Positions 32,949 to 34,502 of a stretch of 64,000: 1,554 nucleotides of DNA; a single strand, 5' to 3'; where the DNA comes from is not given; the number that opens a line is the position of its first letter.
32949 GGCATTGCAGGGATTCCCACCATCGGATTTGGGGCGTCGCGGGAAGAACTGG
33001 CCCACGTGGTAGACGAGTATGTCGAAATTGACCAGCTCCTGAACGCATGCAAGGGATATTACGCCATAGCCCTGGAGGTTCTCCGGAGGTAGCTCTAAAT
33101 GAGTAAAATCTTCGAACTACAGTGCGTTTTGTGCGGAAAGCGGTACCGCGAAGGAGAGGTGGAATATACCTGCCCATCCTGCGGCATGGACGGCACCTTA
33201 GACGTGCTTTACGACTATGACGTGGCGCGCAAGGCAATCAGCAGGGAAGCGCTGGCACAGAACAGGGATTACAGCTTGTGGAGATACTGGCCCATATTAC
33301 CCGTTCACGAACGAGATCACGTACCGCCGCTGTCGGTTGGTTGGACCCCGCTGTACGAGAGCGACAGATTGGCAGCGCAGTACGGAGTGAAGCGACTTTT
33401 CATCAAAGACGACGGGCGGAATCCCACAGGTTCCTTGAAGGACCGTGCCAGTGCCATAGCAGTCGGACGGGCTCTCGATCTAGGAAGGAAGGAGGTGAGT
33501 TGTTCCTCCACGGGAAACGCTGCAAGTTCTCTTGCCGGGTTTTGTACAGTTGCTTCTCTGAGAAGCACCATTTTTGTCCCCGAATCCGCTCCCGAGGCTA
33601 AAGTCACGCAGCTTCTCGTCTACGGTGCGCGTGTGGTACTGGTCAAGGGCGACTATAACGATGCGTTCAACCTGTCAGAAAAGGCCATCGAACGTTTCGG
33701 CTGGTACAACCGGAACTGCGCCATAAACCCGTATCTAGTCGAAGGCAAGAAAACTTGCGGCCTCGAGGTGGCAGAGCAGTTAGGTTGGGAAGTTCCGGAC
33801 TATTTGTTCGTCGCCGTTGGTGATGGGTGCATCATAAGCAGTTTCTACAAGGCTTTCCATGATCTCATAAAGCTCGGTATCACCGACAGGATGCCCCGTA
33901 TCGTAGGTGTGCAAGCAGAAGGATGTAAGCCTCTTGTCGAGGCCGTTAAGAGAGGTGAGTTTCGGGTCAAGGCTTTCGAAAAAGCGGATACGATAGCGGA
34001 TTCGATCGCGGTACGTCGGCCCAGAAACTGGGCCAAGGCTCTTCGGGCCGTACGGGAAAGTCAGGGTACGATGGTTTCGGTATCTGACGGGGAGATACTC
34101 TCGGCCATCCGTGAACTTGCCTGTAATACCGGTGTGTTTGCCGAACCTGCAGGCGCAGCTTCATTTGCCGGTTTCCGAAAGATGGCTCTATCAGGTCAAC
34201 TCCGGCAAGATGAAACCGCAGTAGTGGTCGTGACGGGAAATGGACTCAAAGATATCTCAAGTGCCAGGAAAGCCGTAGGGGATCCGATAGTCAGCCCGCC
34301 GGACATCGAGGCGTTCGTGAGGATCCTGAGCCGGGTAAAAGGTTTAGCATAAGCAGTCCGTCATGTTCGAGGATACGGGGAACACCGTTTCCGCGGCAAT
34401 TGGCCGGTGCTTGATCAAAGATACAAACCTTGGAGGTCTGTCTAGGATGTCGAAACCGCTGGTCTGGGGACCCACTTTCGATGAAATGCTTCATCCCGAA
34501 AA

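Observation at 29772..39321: Sigma-54-activated cluster: YgeY-like hydrolase, two fold-type-II PLP enzymes, a D-aminoacylase, and a DUF997 protein with an SSS symporter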

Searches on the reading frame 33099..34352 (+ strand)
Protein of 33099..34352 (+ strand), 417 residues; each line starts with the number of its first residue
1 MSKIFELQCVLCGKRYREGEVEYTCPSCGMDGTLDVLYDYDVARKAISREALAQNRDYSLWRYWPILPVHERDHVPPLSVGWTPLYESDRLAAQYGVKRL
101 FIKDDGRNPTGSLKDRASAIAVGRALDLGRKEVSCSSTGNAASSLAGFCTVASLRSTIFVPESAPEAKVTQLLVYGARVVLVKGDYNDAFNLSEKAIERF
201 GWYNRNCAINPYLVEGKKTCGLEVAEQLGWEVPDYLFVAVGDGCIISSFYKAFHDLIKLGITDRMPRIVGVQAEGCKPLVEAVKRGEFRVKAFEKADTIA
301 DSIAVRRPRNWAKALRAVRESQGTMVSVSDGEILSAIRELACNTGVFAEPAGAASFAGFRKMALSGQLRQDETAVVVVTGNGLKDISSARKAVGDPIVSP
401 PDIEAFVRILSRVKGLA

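Call 3: search_protein_families(library=pfam, proteins=[window:33099-34352:+])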
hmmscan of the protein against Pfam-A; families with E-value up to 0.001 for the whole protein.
window:33099-34352:+ (417 aa): 1 family
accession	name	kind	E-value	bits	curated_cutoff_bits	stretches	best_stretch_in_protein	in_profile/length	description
PF00291.31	PALP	-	5.5e-78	262.7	35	1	79-380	4-295/295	Pyridoxal-phosphate dependent enzyme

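Call 4: search_protein_families(library=ncbifam, proteins=[window:33099-34352:+])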
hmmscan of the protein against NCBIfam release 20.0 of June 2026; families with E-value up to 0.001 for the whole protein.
window:33099-34352:+ (417 aa): 40 families (the best 25 are shown)
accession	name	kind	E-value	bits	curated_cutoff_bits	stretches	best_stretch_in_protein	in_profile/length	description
NF006050.0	PRK08197.1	equivalog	1.5e-103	346.7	303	1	2-387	4-386/406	threonine synthase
NF004170.0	PRK05638.1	equivalog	1.5e-70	238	421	1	7-387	2-360/442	threonine synthase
TIGR00260.1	thrC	equivalog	3.2e-65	220.5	167.1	1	61-385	2-338/340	threonine synthase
NF005035.0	PRK06450.1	equivalog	1.3e-56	191.8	301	1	7-384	4-336/338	threonine synthase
NF006205.0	PRK08329.1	equivalog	1.7e-55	188.4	358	1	7-384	2-345/347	threonine synthase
NF004996.0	PRK06381.1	equivalog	7.1e-50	169.8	266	1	81-381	14-317/319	threonine synthase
TIGR01127.1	ilvA_1Cterm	equivalog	3.4e-34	118.4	378.75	1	83-381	1-285/380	threonine ammonia-lyase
NF006390.0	PRK08639.1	equivalog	7.6e-34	117.4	421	1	82-387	25-318/418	threonine ammonia-lyase IlvA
TIGR02079.1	THD1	equivalog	1.4e-30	106.4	440.55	1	82-387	16-310/410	threonine ammonia-lyase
NF006094.0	PRK08246.1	subfamily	8.2e-30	104.3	331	1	82-381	23-302/310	serine/threonine dehydratase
NF006389.0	PRK08638.1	equivalog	6.8e-29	100.8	453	1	83-381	28-314/333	bifunctional threonine ammonia-lyase/L-serine ammonia-lyase TdcB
TIGR03844.1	cysteate_syn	equivalog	8.5e-29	100.5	324.9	1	6-387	2-384/398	cysteate synthase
NF005292.0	PRK06815.1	equivalog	8.7e-27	94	371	1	80-381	19-306/320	threonine/serine dehydratase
TIGR01124.1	ilvA_2Cterm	equivalog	1.4e-24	86.5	411.3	1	83-381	18-304/499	threonine ammonia-lyase, biosynthetic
NF006674.0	PRK09224.1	subfamily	1.7e-24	86.4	577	1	83-381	26-312/508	threonine ammonia-lyase IlvA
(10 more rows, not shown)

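Call 9: search_solved_structures(query=window:33099-34352:+, max_evalue=0.001)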
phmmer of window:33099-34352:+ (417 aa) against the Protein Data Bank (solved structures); distinct sequences matched with E-value up to 0.001: 67 (the best 60 are shown).
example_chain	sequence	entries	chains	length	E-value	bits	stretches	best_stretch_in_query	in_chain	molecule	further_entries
2zsj_A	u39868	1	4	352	9.1e-73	249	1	62-410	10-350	Threonine synthase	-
1uim_A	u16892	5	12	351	1.4e-61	212.1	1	60-406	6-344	Threonine Synthase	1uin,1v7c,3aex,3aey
6cgq_A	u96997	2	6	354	1.3e-58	202.4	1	62-404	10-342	Threonine synthase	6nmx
2d1f_A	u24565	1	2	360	2.7e-56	194.7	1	66-405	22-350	Threonine synthase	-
1e5x_A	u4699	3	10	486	1.1e-36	130.2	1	63-388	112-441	THREONINE SYNTHASE | THREONINE SYNTHASE 1, CHLOROPLASTIC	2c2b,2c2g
2gn0_A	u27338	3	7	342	5.1e-20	75.2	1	99-387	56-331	Threonine dehydratase catabolic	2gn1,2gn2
1v71_A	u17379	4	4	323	2.3e-16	63.2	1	83-381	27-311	Hypothetical protein C320.14 in chromosome III | Uncharacterized protein C320.14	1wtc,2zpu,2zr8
4h27_A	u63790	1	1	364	2.9e-16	62.9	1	79-387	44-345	L-serine dehydratase/L-threonine deaminase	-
8y1j_A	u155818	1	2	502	3.8e-16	62.5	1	83-380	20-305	L-threonine dehydratase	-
1p5j_A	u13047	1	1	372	7e-15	58.3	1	79-387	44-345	L-serine dehydratase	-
1pwe_A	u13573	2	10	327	2.4e-14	56.6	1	83-360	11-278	L-serine dehydratase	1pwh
2rkb_A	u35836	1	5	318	1.1e-13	54.4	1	83-382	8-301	Serine dehydratase-like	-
43cq_A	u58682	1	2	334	1.6e-12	50.6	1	82-377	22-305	L-threonine dehydratase biosynthetic IlvA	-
8zkv_A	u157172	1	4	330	1.9e-12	50.3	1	82-377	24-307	L-threonine dehydratase biosynthetic IlvA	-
1tdj_A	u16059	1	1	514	1.1e-11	47.7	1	82-377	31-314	BIOSYNTHETIC THREONINE DEAMINASE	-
9k3c_A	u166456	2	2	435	1.1e-10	44.5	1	7-384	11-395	Cysteate synthase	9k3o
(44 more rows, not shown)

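Call 42: find_homologous_proteins(query=window:33099-34352:+)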
Query window:33099-34352:+ (417 aa): 8000 proteins with E <= 0.001 among 8000 candidates; the best 120 are listed.
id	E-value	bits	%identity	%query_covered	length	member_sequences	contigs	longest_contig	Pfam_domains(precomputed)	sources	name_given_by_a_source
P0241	8.6e-279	942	100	100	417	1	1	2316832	PF00291.32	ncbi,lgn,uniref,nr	ncbi:MAG: threonine synthase [Candidatus Fermentithermobacillus carboniphilus]|uniref:Threonine synt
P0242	5.5e-275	930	99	100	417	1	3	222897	PF00291.32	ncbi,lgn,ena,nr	ncbi:MAG TPA: threonine synthase [Firmicutes bacterium]|nr:threonine synthase [Candidatus Fermentith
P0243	5.5e-251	851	90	100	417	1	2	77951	PF00291.32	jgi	-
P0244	2.2e-212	724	77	98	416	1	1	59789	PF00291.32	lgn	-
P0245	1.5e-200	685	70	99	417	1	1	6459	PF00291.32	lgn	-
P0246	6.4e-199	679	71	99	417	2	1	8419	PF00291.32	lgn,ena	-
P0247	9.7e-194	662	69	99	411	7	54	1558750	PF00291.32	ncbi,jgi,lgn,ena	ncbi:MAG: threonine synthase [Bacillota bacterium]|jgi:threonine synthase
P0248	1.2e-192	659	69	98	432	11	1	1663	PF00291.32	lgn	-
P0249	3.5e-186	637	66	99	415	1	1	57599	PF00291.32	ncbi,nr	ncbi:MAG: threonine synthase [Thermoanaerobacteraceae bacterium]|nr:threonine synthase [Thermoanaero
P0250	2.8e-184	631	67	99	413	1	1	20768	PF00291.32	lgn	-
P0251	3.4e-183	628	66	99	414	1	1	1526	PF00291.32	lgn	-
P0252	3.6e-177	608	65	99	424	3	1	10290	PF00291.32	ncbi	ncbi:MAG: threonine synthase [Bacillota bacterium]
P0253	4.0e-177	608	68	95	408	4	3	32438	PF00291.32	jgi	jgi:threonine synthase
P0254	4.8e-177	607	66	99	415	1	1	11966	PF00291.32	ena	-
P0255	6.9e-177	607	66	99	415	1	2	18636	PF00291.32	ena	-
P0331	7.8e-172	590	65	99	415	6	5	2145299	PF00291.32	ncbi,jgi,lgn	ncbi:MAG: threonine synthase [Aminivibrio sp.]|jgi:threonine synthase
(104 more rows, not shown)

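Call 45: find_encoding_contigs(protein=P0331, flank=10000, max_places=1)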
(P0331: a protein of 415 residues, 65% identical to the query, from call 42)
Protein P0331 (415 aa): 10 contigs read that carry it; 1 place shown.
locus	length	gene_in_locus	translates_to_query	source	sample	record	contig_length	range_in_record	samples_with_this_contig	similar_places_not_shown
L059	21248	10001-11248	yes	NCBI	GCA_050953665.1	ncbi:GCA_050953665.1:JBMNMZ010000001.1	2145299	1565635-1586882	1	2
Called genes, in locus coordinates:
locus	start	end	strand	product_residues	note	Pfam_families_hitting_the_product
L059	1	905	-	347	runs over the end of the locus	PF02655:ATP-grasp_3 (weak), PF07478:Dala_Dala_lig_C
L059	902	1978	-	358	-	PF02655:ATP-grasp_3 (weak), PF07478:Dala_Dala_lig_C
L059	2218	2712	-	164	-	PF02915:Rubrerythrin, PF21349:RUBY_RBDX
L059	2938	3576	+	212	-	PF06055:ExoD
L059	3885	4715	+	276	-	PF12849:PBP_like_2, PF13531:SBP_bac_11 (weak)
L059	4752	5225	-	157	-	PF00011:HSP20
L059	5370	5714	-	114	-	-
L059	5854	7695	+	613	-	PF08439:Peptidase_M3_N, PF01432:Peptidase_M3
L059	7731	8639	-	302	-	PF00126:HTH_1, PF03466:LysR_substrate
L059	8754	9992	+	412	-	PF01546:Peptidase_M20, PF07687:M20_dimer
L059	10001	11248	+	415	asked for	PF00291:PALP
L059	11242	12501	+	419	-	PF00464:SHMT, PF01212:Beta_elim_lyase (weak), PF00155:Aminotran_1_2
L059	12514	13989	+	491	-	PF00291:PALP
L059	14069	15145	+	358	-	PF03480:DctP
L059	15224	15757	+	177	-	PF04290:DctQ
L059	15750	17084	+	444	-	PF03600:CitMHS (weak), PF06808:DctM, PF03600:CitMHS (weak)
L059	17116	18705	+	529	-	PF07969:Amidohydro_3, PF01979:Amidohydro_1 (weak)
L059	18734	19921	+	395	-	PF01546:Peptidase_M20, PF07687:M20_dimer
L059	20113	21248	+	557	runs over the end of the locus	PF01268:FTHFS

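Call 53: search_solved_structures(query=window:33099-34352:+, max_evalue=1e-50, show_alignments=3)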
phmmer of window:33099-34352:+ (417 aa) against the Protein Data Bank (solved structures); distinct sequences matched with E-value up to 1e-50: 4.
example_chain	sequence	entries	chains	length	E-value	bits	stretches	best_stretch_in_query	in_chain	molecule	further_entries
2zsj_A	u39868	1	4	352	9.1e-73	249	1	62-410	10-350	Threonine synthase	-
1uim_A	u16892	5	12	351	1.4e-61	212.1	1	60-406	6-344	Threonine Synthase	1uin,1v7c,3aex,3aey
6cgq_A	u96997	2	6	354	1.3e-58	202.4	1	62-404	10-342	Threonine synthase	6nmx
2d1f_A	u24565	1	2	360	2.7e-56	194.7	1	66-405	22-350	Threonine synthase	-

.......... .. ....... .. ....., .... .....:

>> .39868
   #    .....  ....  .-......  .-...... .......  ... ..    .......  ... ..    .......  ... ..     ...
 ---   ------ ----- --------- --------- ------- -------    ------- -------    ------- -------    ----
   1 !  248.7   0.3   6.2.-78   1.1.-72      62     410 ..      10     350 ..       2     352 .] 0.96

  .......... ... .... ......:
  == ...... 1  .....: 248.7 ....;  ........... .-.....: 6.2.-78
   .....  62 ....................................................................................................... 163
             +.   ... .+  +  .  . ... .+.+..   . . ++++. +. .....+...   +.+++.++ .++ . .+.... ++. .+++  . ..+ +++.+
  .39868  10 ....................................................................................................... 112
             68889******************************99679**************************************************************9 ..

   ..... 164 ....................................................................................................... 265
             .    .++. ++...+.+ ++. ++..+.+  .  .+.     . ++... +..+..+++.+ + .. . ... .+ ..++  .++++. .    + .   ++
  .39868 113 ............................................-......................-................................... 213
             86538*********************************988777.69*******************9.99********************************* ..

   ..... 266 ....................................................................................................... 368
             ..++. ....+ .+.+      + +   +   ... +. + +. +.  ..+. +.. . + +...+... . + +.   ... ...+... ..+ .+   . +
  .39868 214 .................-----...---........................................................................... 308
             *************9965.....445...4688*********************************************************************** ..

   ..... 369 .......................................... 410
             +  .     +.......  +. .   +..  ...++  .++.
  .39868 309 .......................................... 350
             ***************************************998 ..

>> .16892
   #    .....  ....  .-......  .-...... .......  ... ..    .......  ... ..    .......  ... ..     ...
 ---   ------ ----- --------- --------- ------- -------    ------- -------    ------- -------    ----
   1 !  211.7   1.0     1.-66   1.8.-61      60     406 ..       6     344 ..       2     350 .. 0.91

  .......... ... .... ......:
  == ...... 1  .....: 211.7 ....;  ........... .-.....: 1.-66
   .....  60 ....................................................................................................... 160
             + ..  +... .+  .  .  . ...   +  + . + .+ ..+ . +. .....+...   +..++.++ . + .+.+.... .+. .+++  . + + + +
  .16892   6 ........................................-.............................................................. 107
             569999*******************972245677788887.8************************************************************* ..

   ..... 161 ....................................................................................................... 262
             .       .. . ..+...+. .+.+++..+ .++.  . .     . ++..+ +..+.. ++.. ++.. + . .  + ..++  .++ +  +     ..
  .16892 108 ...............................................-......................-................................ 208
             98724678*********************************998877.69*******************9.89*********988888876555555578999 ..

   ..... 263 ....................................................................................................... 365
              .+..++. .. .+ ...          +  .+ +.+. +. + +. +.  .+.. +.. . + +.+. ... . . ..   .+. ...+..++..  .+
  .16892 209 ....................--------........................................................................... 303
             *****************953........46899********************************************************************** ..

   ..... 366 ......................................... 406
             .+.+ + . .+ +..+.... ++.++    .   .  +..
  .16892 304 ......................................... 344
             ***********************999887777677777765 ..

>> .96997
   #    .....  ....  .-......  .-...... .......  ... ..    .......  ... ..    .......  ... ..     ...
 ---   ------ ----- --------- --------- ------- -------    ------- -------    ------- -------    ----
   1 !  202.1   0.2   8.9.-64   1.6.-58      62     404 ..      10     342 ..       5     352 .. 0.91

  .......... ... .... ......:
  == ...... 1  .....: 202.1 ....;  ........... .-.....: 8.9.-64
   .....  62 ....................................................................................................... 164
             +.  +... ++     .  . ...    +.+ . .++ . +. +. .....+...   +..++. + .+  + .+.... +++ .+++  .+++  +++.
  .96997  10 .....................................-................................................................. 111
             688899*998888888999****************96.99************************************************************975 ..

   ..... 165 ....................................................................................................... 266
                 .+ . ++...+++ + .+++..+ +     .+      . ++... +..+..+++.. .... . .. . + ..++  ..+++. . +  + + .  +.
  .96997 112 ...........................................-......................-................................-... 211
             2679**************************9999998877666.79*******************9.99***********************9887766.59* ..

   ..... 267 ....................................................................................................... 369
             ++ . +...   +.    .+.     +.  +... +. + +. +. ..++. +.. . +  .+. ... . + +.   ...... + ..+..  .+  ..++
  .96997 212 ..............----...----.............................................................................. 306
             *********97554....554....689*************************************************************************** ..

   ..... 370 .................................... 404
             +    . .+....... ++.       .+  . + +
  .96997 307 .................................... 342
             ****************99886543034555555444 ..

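Call 88: search_protein_families(library=ncbifam, proteins=[L059:11242-12501:+], max_evalue=1e-20)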
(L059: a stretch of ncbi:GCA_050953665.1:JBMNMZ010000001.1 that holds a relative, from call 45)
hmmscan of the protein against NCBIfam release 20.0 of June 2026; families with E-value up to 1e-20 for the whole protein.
L059:11242-12501:+ (419 aa): 3 families
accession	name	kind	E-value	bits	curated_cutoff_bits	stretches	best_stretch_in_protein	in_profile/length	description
NF000586.1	PRK00011.1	subfamily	4.2e-195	648.2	335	1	13-415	1-404/404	serine hydroxymethyltransferase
NF010094.0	PRK13580.1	equivalog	3.4e-147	491.1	735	2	116-397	170-453/496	glycine hydroxymethyltransferase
TIGR04506.1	F_threo_transal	equivalog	4.4e-28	98.4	650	1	66-407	66-399/609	fluorothreonine transaldolase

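Call 95: predict_structure(alignment_id=A4)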
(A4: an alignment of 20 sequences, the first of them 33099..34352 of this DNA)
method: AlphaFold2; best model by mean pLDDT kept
length: 417 residues; sequences in the alignment: 20
mean_pLDDT: 86.1   pTM: 0.87
mean pLDDT of the five models: 86.1, 85.3, 84.4, 83.5, 83.5
residues with pLDDT >= 90: 220; 70-90: 156; 50-70: 27; < 50: 14
segments of 3 or more residues with pLDDT < 50: 381-386, 388-391
pLDDT, mean of each block of 10 residues (from residue 1): 82 91 88 91 93 89 93 86 91 97 74 88 94 84 85 90 80 82 89 92 88 93 95 95 89 97 96 87 85 72 66 91 92 81 77 90 95 88 46 76 92 60
secondary structure, 60 per line:
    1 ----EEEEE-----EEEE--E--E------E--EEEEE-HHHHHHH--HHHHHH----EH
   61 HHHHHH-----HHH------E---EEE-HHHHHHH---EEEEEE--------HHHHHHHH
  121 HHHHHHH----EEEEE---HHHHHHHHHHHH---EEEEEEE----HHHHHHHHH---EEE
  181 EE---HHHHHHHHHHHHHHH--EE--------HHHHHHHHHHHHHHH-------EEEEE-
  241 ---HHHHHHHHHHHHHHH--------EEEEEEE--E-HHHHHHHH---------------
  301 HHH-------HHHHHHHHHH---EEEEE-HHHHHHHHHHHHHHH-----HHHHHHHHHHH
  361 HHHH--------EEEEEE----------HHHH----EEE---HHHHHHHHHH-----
elements in order: E5-9 E15-18 E34-38 H40-46 H49-54 H60-66 E85-87 H89-95 E99-104 H113-127 E132-136 H140-151 E155-161 H166-174 E178-182 H186-200 H213-227 E235-239 H244-258 E267-273 H278-285 H311-320 E324-328 H330-344 H350-364 E373-378 H389-392 E397-399 H403-412
